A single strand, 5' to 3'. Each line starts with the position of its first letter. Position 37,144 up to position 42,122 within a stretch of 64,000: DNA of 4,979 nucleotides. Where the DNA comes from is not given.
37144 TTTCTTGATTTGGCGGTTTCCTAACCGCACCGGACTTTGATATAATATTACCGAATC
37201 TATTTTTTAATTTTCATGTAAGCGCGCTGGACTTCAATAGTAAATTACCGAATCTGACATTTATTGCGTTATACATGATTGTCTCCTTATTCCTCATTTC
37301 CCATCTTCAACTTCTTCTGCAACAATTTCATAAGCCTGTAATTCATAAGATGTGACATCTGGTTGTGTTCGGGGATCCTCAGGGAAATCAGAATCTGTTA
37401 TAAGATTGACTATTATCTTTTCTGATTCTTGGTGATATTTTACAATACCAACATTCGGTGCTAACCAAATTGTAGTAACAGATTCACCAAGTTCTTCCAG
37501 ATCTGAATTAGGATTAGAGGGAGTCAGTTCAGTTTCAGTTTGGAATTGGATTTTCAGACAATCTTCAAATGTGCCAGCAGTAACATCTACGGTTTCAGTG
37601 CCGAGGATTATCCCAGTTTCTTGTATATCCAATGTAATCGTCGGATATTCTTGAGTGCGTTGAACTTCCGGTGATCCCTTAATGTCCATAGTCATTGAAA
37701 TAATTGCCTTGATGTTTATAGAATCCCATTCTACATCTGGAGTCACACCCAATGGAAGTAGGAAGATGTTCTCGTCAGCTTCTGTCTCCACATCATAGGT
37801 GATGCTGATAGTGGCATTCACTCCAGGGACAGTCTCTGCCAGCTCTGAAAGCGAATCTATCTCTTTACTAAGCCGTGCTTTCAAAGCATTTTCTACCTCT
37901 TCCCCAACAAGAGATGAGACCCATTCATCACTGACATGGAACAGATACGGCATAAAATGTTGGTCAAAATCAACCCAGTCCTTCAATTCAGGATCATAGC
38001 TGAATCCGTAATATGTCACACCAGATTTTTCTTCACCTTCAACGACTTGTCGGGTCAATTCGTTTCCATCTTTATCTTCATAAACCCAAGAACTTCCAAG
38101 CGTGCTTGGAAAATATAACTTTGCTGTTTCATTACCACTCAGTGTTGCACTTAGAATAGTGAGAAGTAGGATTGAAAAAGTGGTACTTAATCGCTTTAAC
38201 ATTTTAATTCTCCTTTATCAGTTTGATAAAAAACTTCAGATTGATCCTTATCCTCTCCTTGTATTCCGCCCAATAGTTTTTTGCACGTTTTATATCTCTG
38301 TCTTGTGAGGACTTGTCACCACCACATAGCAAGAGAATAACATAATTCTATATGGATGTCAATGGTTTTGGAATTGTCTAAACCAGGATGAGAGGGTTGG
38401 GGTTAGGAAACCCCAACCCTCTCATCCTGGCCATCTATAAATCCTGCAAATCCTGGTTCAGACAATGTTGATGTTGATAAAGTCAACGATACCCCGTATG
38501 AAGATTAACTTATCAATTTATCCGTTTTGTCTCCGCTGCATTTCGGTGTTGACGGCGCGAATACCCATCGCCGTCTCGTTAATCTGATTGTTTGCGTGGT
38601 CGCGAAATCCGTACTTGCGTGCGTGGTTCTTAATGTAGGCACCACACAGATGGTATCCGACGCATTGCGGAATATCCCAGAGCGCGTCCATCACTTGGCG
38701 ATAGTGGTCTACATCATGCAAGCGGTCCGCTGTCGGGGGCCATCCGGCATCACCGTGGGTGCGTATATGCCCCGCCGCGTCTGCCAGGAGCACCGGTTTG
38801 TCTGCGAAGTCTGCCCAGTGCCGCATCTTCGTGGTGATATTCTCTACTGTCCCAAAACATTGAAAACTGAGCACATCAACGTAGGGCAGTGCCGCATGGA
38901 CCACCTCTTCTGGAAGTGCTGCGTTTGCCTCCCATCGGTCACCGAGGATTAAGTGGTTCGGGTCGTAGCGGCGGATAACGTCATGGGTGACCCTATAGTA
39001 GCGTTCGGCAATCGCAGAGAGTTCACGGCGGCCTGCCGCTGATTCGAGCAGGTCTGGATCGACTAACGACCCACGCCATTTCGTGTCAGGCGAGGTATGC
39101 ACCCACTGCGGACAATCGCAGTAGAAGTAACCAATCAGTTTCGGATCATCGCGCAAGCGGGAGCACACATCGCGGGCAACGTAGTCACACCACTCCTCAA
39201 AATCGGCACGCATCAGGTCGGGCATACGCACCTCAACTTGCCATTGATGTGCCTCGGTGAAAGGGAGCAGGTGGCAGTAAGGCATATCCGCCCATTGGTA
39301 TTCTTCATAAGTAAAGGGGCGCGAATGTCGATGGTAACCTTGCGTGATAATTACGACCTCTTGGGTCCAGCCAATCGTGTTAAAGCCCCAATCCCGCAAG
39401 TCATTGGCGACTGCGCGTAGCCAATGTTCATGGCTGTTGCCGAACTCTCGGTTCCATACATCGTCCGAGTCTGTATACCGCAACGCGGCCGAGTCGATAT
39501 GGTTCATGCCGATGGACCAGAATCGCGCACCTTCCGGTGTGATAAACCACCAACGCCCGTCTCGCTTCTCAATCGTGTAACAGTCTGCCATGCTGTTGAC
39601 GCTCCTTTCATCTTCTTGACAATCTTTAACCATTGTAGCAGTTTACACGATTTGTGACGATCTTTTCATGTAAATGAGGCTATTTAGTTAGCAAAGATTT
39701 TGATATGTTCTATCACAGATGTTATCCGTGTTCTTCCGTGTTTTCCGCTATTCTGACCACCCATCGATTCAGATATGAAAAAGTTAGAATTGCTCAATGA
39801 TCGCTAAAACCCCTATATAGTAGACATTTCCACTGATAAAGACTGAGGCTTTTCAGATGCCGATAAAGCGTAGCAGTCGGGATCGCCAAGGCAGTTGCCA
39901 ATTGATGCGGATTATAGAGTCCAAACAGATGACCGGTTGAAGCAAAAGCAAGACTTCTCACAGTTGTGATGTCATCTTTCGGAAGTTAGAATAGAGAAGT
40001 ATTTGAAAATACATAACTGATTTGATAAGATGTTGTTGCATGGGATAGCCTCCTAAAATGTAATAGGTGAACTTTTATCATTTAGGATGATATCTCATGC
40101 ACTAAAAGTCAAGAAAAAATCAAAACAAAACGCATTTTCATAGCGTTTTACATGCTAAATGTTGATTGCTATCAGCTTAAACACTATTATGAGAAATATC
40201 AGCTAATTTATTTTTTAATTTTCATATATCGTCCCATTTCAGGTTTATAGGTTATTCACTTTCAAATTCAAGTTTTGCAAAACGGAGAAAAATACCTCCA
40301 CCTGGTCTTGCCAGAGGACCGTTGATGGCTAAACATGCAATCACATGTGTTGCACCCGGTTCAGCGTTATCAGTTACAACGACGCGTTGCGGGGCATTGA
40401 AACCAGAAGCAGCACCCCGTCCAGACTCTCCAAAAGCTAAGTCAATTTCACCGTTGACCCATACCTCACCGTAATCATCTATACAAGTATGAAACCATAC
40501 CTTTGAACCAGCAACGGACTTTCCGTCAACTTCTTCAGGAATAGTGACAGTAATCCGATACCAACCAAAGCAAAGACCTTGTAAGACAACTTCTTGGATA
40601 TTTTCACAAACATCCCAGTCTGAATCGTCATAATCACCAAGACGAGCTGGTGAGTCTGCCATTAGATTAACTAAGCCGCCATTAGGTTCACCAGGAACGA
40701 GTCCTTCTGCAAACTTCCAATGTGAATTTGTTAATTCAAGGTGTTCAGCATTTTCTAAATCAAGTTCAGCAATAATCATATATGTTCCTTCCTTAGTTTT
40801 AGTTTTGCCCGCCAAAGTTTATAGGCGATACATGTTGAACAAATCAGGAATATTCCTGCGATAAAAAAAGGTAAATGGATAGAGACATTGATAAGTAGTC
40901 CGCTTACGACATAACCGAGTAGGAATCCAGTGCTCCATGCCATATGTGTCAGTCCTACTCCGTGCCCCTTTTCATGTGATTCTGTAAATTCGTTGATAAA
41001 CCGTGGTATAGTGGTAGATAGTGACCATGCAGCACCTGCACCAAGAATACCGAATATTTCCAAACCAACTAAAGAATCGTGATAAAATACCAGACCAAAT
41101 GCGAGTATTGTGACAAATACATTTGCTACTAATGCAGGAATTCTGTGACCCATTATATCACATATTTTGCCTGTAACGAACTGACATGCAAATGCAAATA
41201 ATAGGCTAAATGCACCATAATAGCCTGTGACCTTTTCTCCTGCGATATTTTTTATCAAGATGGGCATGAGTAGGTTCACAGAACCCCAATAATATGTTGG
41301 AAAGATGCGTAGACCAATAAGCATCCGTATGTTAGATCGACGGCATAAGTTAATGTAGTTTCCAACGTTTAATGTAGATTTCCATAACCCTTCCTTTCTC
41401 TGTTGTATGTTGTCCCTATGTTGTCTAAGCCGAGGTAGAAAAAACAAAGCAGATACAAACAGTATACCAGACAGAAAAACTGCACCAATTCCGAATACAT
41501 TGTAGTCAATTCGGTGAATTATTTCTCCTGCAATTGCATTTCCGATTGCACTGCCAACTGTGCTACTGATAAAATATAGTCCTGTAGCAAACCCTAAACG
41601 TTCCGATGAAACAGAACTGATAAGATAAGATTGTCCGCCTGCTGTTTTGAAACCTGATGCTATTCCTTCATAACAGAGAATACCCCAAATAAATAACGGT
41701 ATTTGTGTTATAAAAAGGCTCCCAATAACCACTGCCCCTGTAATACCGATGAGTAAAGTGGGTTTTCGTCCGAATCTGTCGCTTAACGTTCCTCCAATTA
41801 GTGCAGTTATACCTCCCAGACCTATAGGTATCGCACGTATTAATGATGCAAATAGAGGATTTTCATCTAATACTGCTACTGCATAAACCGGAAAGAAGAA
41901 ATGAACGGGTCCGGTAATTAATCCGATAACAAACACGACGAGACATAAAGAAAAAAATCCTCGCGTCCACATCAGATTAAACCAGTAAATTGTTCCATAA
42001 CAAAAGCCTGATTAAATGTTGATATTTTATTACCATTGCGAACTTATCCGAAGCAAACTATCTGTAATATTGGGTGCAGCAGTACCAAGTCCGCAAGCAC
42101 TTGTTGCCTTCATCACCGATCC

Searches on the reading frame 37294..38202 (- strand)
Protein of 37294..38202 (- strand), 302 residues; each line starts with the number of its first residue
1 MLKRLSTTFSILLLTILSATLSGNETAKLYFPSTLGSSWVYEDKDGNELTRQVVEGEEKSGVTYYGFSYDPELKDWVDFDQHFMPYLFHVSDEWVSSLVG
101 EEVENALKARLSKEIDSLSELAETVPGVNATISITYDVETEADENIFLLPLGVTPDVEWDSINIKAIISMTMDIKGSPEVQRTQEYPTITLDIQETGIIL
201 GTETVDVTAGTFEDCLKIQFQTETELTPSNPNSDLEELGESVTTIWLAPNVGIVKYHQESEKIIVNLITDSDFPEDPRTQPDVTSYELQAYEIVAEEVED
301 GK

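Call 71: search_protein_families(library=pfam, proteins=[window:37294-38202:-], max_evalue=0.001)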
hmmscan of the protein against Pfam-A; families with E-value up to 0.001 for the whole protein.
window:37294-38202:- (302 aa): 1 family
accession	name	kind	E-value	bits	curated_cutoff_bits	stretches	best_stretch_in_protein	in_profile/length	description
PF21347.3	DUF3108_like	-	1e-05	26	27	1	200-256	137-184/199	DUF3108-like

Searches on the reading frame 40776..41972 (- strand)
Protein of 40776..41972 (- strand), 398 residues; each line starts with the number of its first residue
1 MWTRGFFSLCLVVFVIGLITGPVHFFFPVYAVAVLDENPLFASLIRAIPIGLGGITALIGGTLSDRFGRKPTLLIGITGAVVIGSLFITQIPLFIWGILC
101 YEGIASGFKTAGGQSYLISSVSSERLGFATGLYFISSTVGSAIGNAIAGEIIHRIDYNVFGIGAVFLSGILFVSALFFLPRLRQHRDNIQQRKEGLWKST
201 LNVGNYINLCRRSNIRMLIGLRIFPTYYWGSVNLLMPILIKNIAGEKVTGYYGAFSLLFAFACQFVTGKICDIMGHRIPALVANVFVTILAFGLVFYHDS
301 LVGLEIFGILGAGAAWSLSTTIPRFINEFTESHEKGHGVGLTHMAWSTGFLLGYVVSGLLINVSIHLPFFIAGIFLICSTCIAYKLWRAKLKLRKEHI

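Call 71: search_protein_families(library=pfam, proteins=[window:40776-41972:-], max_evalue=0.001)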
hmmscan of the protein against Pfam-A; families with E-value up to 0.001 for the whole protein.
window:40776-41972:- (398 aa): 2 families
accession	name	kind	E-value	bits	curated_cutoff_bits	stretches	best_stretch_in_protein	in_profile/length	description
PF07690.21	MFS_1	-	2.2e-35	122.7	33.4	2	9-322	1-318/347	Major Facilitator Superfamily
PF00083.30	Sugar_tr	-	8.7e-10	38.5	22.3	1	259-374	58-179/452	Sugar (and other) transporter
